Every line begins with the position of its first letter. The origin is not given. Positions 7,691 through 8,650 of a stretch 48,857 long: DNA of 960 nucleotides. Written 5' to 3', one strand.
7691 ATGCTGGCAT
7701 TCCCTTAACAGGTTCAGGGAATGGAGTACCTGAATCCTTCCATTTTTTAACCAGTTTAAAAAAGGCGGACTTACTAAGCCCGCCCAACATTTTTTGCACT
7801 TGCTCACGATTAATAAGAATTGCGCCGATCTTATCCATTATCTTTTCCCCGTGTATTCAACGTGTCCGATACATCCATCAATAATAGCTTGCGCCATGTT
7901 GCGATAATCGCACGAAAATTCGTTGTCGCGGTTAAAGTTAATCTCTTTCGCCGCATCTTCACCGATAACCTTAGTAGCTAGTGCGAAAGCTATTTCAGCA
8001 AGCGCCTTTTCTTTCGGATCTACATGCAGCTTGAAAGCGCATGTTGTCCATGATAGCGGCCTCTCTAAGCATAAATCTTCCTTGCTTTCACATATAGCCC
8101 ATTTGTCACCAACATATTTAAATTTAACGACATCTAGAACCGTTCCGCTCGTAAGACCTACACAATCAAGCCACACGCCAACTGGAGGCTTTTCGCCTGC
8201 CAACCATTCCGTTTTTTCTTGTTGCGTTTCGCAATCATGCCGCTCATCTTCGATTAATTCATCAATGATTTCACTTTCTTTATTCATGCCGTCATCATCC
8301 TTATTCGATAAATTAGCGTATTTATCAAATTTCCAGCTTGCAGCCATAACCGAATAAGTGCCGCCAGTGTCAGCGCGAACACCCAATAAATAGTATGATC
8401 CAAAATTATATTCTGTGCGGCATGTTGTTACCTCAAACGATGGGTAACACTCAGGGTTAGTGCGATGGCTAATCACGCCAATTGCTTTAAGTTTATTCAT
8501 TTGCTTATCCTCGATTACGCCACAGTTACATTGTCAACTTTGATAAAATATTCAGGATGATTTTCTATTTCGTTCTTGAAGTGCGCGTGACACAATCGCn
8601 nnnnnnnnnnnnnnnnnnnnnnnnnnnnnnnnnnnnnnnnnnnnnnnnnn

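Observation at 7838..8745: Unassigned integrase-proximal genes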

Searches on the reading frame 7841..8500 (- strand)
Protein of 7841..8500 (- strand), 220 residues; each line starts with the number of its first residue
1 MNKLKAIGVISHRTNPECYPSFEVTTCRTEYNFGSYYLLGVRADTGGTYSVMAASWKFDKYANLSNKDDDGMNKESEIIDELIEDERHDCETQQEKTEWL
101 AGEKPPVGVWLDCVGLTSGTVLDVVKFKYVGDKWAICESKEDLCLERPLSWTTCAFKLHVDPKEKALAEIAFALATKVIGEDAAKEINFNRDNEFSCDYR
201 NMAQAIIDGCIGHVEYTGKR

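Call 5: search_protein_families(library=pfam, proteins=[window:7841-8500:-], max_evalue=0.1)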
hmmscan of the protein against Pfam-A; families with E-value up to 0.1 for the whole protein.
window:7841-8500:- (220 aa): 1 family
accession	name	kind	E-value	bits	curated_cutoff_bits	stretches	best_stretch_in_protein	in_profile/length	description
PF17295.7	DUF5348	-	0.095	13.1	22.8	0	26-46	40-61/68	Domain of unknown function (DUF5348)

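Call 6: search_protein_families(library=phrogs, proteins=[window:7841-8500:-], max_evalue=0.1)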
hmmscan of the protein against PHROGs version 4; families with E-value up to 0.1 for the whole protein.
window:7841-8500:- (220 aa): 0 families

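Call 7: search_protein_families(library=ncbifam, proteins=[window:7841-8500:-], max_evalue=1)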
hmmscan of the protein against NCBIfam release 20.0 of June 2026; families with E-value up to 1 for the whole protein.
window:7841-8500:- (220 aa): 0 families

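Call 8: search_protein_families(library=padloc, proteins=[window:7841-8500:-], max_evalue=1)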
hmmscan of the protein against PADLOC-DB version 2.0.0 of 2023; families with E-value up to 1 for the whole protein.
window:7841-8500:- (220 aa): 0 families

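Call 14: find_homologous_proteins(query=window:7841-8500:-, max_evalue=0.001)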
Query window:7841-8500:- (220 aa): 376 proteins with E <= 0.001 among 539 candidates; the best 120 are listed.
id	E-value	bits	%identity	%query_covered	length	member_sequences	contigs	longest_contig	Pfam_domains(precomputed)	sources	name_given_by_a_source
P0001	1.7e-149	513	100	100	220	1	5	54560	-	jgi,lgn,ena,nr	jgi:hypothetical protein|nr:MAG TPA_asm: hypothetical protein [Caudoviricetes sp.]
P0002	8.0e-149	511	100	100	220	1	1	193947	-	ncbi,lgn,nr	ncbi:hypothetical protein R7382_001962 [Escherichia coli]|nr:hypothetical protein [Escherichia coli]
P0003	1.0e-141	488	94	100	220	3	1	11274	-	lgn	-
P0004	9.6e-141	485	94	100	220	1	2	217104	-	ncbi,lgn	ncbi:TPA: hypothetical protein ACHKMY_004267 [Escherichia coli]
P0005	2.6e-138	477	92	100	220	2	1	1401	-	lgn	-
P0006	4.5e-137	473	92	100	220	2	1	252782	-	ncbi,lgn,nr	ncbi:TPA: hypothetical protein KKL34_000710 [Escherichia coli]|nr:hypothetical protein [Escherichia 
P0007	5.2e-135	466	90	100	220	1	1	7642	-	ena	-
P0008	1.5e-134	464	90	100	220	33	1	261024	-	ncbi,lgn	ncbi:TPA: hypothetical protein ACPE2N_000797 [Escherichia coli]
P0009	1.2e-132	458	89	100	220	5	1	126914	-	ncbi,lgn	-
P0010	1.4e-130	451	88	100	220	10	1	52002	-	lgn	-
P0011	7.3e-130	449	89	100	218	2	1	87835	-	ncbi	ncbi:TPA: hypothetical protein ACXYPY_003761 [Escherichia coli]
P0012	8.5e-129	446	87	100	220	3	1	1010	-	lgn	-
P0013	7.9e-128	442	85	100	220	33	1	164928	-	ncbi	ncbi:TPA: hypothetical protein ACUK5F_000929 [Escherichia coli]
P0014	9.8e-128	442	86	99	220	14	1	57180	-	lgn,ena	-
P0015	2.4e-126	438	86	100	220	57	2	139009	-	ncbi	ncbi:hypothetical protein ACRWV7_16005 [Escherichia coli]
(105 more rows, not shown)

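Call 25: search_solved_structures(query=A1, max_evalue=10)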
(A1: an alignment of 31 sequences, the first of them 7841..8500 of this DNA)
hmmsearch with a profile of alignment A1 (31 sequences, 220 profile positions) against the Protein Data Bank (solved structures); distinct sequences matched with E-value up to 10: 5.
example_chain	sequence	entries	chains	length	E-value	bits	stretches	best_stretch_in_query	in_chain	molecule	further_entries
1j7m_A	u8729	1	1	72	0.4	13.3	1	103-143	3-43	MATRIX METALLOPROTEINASE 2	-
2ppg_A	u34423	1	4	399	0.77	12.3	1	36-93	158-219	Putative isomerase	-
4h1z_A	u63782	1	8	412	0.82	12.2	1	36-93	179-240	Enolase Q92Zs5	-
9iz0_A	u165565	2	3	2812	0.88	12.1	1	84-172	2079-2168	Serine/threonine-protein kinase tel1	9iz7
5tgw_A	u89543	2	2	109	1.4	11.4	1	58-104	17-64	PS1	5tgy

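Call 30: predict_structure(alignment_id=A1)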
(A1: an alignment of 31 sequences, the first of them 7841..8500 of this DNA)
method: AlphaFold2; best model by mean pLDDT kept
length: 220 residues; sequences in the alignment: 31
mean_pLDDT: 75.8   pTM: 0.44
mean pLDDT of the five models: 75.8, 74.0, 67.3, 64.9, 62.3
residues with pLDDT >= 90: 13; 70-90: 156; 50-70: 16; < 50: 35
segments of 3 or more residues with pLDDT < 50: 65-94, 218-220
pLDDT, mean of each block of 10 residues (from residue 1): 72 82 87 82 86 87 49 40 44 64 86 85 88 86 77 87 84 85 82 81 82 52
secondary structure, 60 per line:
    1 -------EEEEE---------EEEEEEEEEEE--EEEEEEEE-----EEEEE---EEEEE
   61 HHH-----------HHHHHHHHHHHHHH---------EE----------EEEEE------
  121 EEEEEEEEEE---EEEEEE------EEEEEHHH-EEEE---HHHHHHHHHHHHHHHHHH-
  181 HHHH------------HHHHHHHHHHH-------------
elements in order: E8-12 E22-32 E35-42 E48-52 E56-60 H75-88 E110-114 E121-130 E134-139 E146-150 E155-158 H162-179 H181-184 H197-207
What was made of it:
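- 7838..8500 (-): p220: 220-aa acidic protein (pI 4.9), equivalent to mEp021_03 / mEp044_03. AF2 pLDDT 76 (call 30).
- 8315..8500 (-): p220 N-terminal beta-barrel (aa 1-62), mildly basic (pI 8.6). Three allelic types at 75% identity. AF2 strands 8-12, 22-32, 35-42, 48-52, 56-60 with pLDDT 72-87 (call 30).
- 8201..8314 (-): p220 acidic linker (aa 63-100, net charge -10; core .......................). Predicted disordered, yet the most conserved segment. pLDDT below 50 for aa 65-94 (call 30).
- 8027..8200 (-): p220 middle beta-barrel (aa 101-158), opening with a PPxGVWL motif. Hyper-mosaic: at least 8 allelic types, mean pairwise identity 48%. AF2 strands 110-114, 121-130, 134-139, 146-150, 155-158 with pLDDT 85-88 (call 30).
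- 7841..8026 (-): p220 C-terminal three-helix domain (aa 159-220), conserved (82% mean identity). AF2 helices 162-179, 181-184, 197-207 (call 30).
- No PADLOC hit and no effector, nuclease, NTPase or transmembrane feature (calls 5, 8, 30).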

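Call 31: search_protein_representatives(alignment_id=A1)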
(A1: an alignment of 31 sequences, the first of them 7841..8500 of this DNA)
Query: 31 sequences, 220 profile positions. Proteins with E-value up to 0.001 (for the whole library): 9; up to 1e-10: 9; up to 1e-30: 7. The best 9 are listed.
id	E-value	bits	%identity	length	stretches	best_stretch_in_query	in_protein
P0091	5.2e-119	411.8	-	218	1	1-220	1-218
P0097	3.1e-102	357.0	-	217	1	6-220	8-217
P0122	2.0e-74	266.0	-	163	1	52-220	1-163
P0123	2.1e-63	230.0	-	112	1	1-111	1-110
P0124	9.7e-56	204.9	-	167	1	38-170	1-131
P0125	2.0e-35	138.6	-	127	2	159-220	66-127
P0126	1.8e-33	132.1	-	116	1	4-100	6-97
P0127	3.0e-30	121.6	-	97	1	1-69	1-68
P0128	7.6e-22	94.1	-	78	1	56-111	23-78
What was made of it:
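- Tried and rejected: Nine hits, all the same family or fragments of it (call 31).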

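Call 43: fold_search(model_id=the predicted structure, library=viral)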
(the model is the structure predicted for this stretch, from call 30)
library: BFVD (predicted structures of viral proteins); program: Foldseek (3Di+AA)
matches with E <= 10: 1569; with E <= 0.001: 13
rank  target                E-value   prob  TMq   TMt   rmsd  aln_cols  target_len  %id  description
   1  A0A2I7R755            8.0e-06  1.00  0.24  0.27  20.0       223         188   12  (no name in the UniProt tables at hand)
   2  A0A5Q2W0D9            2.7e-05  1.00  0.29  0.32  16.1       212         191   15  (no name in the UniProt tables at hand)
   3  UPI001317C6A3         6.3e-05  0.94  0.17  0.08  23.9       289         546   13  (no name look-up for this kind of identifier)
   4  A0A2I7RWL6            8.4e-05  1.00  0.23  0.25  22.6       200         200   17  (no name in the UniProt tables at hand)
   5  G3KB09                1.3e-04  0.99  0.22  0.20  23.4       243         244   13  (no name in the UniProt tables at hand)
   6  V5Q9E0                2.1e-04  0.91  0.18  0.09  24.9       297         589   11  Uncharacterized protein [Xylella phage Sano]
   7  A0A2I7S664            2.7e-04  0.96  0.21  0.21  24.7       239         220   11  (no name in the UniProt tables at hand)
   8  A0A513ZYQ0            4.0e-04  0.99  0.21  0.25  18.8       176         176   11  Uncharacterized protein [Pantoea phage vB_PagM_PSKM]
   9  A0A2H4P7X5            5.9e-04  0.95  0.20  0.19  21.7       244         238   11  Uncharacterized protein [Pseudomonas phage ventosus]
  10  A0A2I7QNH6            6.3e-04  0.96  0.21  0.21  21.8       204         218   17  (no name in the UniProt tables at hand)
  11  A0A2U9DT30            7.0e-04  0.85  0.20  0.16  18.5       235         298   10  Uncharacterized protein [Escherichia phage ST32]
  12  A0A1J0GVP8            7.9e-04  0.99  0.21  0.10  17.8       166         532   11  Uncharacterized protein [Streptomyces phage BRock]
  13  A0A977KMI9            9.4e-04  0.96  0.19  0.06  15.1       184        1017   10  (no name in the UniProt tables at hand)
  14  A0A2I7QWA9            1.0e-03  0.96  0.20  0.26  12.1       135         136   18  (no name in the UniProt tables at hand)
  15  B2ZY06                1.1e-03  0.89  0.20  0.22  23.9       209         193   13  Uncharacterized protein [Ralstonia phage phiRSL1]
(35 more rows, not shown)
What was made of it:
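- Closest known: Uncharacterised multi-barrel phage proteins in BFVD. Same: Foldseek E 8e-6 to 8e-5, probability 1.0, over about 200 aligned columns in proteins of similar length, 188-200 aa (call 43).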

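Call 46: find_related_loci(query=A1, collection=viral_contigs, flank=2500)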
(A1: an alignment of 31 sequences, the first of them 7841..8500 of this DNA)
Query A1 (220 aa) in viral_contigs; peptide patterns used: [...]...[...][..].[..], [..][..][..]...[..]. (x = any residue, [..] = any of these).
235 stretches matched a pattern; 38 encode a relative of the query (tblastn E <= 1e-3); 38 distinct loci.
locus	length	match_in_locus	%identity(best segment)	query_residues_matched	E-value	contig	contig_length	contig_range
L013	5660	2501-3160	97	1-220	3e-147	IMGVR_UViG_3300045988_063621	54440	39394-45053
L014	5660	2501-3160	86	1-220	1e-129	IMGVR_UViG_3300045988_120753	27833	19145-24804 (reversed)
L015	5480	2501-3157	85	1-220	6e-128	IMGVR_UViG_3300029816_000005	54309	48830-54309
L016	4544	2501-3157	85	1-220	3e-128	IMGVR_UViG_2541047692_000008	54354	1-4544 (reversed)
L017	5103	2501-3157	85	1-220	7e-128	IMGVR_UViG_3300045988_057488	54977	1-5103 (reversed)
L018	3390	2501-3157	85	1-220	2e-129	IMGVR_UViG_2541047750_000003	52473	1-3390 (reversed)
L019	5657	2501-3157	85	1-220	8e-128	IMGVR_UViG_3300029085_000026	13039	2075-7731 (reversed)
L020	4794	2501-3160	83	1-220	7e-127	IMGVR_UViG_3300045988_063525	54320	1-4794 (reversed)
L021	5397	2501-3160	85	1-220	2e-124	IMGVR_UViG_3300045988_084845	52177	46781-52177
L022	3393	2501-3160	85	1-220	1e-125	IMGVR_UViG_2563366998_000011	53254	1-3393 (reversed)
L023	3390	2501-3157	82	1-220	3e-124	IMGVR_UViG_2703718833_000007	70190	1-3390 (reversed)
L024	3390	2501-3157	76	1-220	3e-113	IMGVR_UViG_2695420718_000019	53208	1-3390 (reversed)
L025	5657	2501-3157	76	1-220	2e-112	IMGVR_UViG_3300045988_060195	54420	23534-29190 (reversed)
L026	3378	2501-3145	74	1-220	3e-107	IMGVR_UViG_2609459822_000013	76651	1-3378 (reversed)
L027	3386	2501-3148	76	1-218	7e-107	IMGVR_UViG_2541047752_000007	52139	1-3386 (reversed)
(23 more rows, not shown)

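Call 47: find_related_loci(query=A1, collection=genome_contigs, flank=2500)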
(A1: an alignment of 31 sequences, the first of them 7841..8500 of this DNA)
Query A1 (220 aa) in genome_contigs; peptide patterns used: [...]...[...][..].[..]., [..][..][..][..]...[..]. (x = any residue, [..] = any of these).
109 stretches matched a pattern, but none encodes a relative of the query by tblastn (E <= 1e-3).
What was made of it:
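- Tried and rejected: No relative (call 47).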

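Call 53: search_protein_families(library=phrogs, alignment_id=A1, max_evalue=5)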
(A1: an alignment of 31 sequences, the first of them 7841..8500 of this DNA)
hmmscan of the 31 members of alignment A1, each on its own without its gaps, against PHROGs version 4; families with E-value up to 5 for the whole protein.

A. member 1, window:7841-8500:- (220 aa): 0 families

B. families by the number of members that match (of 31 scanned): 10 families
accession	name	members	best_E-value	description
phrog_16829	-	4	0.08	-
phrog_30103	-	2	0.035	-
phrog_23761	-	2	0.11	-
phrog_28792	-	1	0.07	-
phrog_34534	-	1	0.12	-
phrog_12654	-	1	0.16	RexA-like exclusion protein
phrog_2279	-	1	0.18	-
phrog_38650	-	1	0.25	-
phrog_8029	-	1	0.26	-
phrog_4149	-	1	0.29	-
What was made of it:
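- On Prophage defence / superinfection-exclusion / moron cargo: A single A1 member gave a RexA-like PHROG hit at E 0.16, which is noise (call 53).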

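Call 54: search_protein_families(library=pfam, alignment_id=A1, max_evalue=5)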
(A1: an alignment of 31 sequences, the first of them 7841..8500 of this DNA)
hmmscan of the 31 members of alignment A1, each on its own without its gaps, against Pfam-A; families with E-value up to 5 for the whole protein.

A. member 1, window:7841-8500:- (220 aa): 1 family
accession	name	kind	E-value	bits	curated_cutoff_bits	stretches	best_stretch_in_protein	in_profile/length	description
PF17295.7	DUF5348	-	0.095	13.1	22.8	0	26-46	40-61/68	Domain of unknown function (DUF5348)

B. families by the number of members that match (of 31 scanned): 4 families
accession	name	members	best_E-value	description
PF17295.7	DUF5348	2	0.071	Domain of unknown function (DUF5348)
PF13702.11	Lysozyme_like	1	0.11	Lysozyme-like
PF08264.19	Anticodon_1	1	0.13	Anticodon-binding domain of tRNA ligase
PF10384.14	Scm3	1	0.14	Centromere protein Scm3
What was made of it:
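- Closest known: Small beta-barrel. Different: There is no Pfam membership; the best hit is DUF5348 at E 0.07-0.1, below its cut-off (calls 5, 54).
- No enzymatic, transmembrane or defence-model hit (calls 5-8, 53, 54).
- Tried and rejected: Nothing above noise (calls 5-8, 53, 54).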

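Call 70: search_dna_similar(query=window:7841-8500:-, collection=phages, mode=protein, max_evalue=1, max_rows=40)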
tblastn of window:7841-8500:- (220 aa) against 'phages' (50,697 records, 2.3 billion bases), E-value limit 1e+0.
Records with a match: 7; places in all: 7; records where one place covers at least 80% of the query: 7.
Best place of each record, by identity: 80-90% 3; 60-80% 2; <60% 2.
By first word of the organism name: Escherichia 6; Enterobacteria 1.
By host as written in the record: Escherichia coli K-12 5; Escherichia coli str. K-12 substr. W3110 1; Escherichia coli 1.
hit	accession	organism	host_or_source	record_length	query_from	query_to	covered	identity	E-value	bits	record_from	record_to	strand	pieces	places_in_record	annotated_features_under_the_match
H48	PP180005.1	Escherichia phage mEp554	Escherichia coli K-12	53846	1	220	100%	89.1%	2e-118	375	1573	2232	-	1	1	hypothetical protein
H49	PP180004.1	Escherichia phage mEp044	Escherichia coli K-12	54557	1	220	100%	88.6%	8e-118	374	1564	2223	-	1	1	hypothetical protein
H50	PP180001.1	Escherichia phage mEp010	Escherichia coli K-12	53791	1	220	100%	85.9%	2e-115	367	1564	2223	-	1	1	hypothetical protein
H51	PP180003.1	Escherichia phage mEp515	Escherichia coli K-12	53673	1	218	99%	68.3%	6e-81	268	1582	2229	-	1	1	hypothetical protein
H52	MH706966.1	Enterobacteria phage mEp021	Escherichia coli str. K-12 substr. W3110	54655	1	218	99%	68.3%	6e-81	268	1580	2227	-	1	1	hypothetical protein | ribosome_binding_site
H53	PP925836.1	Escherichia phage MagusPhagus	Escherichia coli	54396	5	218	97%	58.9%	1e-63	219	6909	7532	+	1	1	hypothetical protein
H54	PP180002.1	Escherichia phage mEp013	Escherichia coli K-12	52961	6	220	98%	56.7%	1e-56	198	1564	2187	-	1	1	hypothetical protein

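Call 83: find_encoding_contigs(protein=P0125, flank=4000, max_places=3)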
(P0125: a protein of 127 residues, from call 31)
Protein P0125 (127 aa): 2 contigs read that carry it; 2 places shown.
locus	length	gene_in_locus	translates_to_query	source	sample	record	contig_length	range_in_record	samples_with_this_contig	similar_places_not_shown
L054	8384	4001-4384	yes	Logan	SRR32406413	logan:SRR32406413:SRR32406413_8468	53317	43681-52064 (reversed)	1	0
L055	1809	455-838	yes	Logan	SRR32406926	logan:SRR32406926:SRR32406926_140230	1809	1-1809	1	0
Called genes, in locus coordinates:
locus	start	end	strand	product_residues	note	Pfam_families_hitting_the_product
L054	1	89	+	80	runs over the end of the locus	-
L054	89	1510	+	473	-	PF00772:DnaB, PF13481:AAA_25, PF03796:DnaB_C, PF06745:ATPase (weak)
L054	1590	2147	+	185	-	-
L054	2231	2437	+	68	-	-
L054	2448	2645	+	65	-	-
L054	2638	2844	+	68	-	PF09669:Phage_pRha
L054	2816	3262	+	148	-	PF05772:NinB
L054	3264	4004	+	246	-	-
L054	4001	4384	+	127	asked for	-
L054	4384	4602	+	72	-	-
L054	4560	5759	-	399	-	PF13356:Arm-DNA-bind_3, PF22022:Phage_int_M (faint), PF00589:Phage_integrase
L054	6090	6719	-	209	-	PF28596:Caudo_TAP_N, PF02413:Caudo_TAP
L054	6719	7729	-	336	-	PF07484:Collar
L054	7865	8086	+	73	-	PF24052:Phage_lipoprotein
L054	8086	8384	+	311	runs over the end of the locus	PF20051:DUF6453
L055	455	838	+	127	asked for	-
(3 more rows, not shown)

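Call 84: find_encoding_contigs(protein=P0128, flank=4000, max_places=3)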
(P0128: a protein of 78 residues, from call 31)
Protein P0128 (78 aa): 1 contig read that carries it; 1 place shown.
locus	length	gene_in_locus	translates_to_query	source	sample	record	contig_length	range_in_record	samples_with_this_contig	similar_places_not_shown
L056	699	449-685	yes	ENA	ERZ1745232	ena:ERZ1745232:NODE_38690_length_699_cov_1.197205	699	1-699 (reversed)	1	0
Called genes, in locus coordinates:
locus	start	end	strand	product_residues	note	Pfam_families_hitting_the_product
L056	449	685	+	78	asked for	-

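Call 88: search_protein_families(library=pfam, proteins=[L054:3264-4001:+, L054:2638-2841:+, P0125], max_evalue=0.01)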
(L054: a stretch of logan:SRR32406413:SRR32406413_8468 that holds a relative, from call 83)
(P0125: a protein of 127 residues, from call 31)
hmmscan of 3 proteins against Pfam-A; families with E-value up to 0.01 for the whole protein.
L054:3264-4001:+ (246 aa): 1 family
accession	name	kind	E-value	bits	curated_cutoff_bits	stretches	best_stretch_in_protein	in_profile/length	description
PF02498.22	Bro-N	-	0.0065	17.5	25.6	0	14-105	8-86/96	BRO family, N-terminal domain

L054:2638-2841:+ (68 aa): 1 family
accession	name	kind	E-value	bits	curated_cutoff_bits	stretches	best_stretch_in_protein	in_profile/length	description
PF09669.15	Phage_pRha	-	2e-07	31.9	29.9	1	16-64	2-51/91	Phage regulatory protein Rha (Phage_pRha)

P0125 (127 aa): 1 family
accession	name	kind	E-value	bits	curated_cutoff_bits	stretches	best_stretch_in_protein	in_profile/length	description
PF06316.17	Ail_Lom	-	0.0032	17.7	23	1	9-108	94-188/199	Enterobacterial Ail/Lom protein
